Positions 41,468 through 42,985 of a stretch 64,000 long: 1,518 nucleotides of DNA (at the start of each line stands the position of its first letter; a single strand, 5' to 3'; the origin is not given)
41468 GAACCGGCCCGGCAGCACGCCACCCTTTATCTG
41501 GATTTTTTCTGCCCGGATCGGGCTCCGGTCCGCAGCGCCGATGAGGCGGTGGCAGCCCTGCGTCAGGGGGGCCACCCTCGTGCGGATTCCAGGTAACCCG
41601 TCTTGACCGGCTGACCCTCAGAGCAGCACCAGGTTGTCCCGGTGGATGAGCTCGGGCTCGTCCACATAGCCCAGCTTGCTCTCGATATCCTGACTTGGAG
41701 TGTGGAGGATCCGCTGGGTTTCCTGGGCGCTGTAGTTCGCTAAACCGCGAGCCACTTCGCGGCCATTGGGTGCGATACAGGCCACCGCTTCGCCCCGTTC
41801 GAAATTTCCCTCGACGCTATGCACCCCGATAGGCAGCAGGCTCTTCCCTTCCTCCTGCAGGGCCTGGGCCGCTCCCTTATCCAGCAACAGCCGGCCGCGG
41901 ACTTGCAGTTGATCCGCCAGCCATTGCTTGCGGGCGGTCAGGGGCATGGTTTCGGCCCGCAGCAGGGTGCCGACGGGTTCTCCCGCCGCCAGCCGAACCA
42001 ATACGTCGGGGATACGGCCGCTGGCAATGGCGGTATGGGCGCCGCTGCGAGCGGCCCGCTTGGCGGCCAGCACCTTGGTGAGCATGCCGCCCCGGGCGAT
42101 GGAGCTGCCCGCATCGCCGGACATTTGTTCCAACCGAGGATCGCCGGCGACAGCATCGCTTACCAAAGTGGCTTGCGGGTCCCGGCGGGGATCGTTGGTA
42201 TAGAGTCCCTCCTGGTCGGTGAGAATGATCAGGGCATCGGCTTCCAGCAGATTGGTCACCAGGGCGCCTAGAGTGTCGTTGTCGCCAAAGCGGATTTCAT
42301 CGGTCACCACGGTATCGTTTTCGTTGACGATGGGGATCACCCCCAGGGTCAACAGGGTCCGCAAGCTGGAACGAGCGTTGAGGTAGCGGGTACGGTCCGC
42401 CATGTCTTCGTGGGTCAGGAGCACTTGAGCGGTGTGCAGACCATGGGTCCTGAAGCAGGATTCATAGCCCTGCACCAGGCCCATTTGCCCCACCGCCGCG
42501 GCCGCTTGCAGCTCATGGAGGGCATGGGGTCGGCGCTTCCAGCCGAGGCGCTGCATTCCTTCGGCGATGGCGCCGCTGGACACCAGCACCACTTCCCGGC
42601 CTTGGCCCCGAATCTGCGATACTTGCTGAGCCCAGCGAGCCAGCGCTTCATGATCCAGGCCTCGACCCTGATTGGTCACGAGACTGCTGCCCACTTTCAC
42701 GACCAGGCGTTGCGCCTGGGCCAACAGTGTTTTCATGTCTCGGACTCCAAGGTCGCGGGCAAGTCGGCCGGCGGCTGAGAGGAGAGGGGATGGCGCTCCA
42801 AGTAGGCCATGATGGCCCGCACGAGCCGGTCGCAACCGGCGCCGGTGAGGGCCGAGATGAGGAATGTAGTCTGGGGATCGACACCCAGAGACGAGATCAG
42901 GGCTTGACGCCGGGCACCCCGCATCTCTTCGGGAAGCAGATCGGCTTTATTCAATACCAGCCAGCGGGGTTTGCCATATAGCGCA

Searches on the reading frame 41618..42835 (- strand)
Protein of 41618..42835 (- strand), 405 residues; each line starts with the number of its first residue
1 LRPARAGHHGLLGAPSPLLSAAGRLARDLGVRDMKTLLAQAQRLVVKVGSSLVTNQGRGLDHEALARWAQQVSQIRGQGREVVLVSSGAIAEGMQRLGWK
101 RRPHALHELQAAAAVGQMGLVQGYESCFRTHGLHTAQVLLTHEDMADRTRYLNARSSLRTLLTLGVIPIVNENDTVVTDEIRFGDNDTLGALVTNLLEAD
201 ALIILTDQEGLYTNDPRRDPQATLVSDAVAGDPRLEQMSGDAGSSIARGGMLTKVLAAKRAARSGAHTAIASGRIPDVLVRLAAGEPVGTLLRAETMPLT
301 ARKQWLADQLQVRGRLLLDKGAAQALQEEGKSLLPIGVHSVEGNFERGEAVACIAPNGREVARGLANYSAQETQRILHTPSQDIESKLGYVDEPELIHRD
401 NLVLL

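Call 59: search_protein_families(library=pfam, proteins=[window:41618-42835:-], max_evalue=0.00001)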
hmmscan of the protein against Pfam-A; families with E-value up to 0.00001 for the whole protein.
window:41618-42835:- (405 aa): 2 families
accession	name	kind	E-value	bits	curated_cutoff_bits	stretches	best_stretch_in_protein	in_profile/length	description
PF00696.33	AA_kinase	-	3.1e-45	155.1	24.9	1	43-269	2-231/234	Amino acid kinase family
PF01472.26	PUA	-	6.3e-21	74.5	24.8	1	314-386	1-72/74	PUA domain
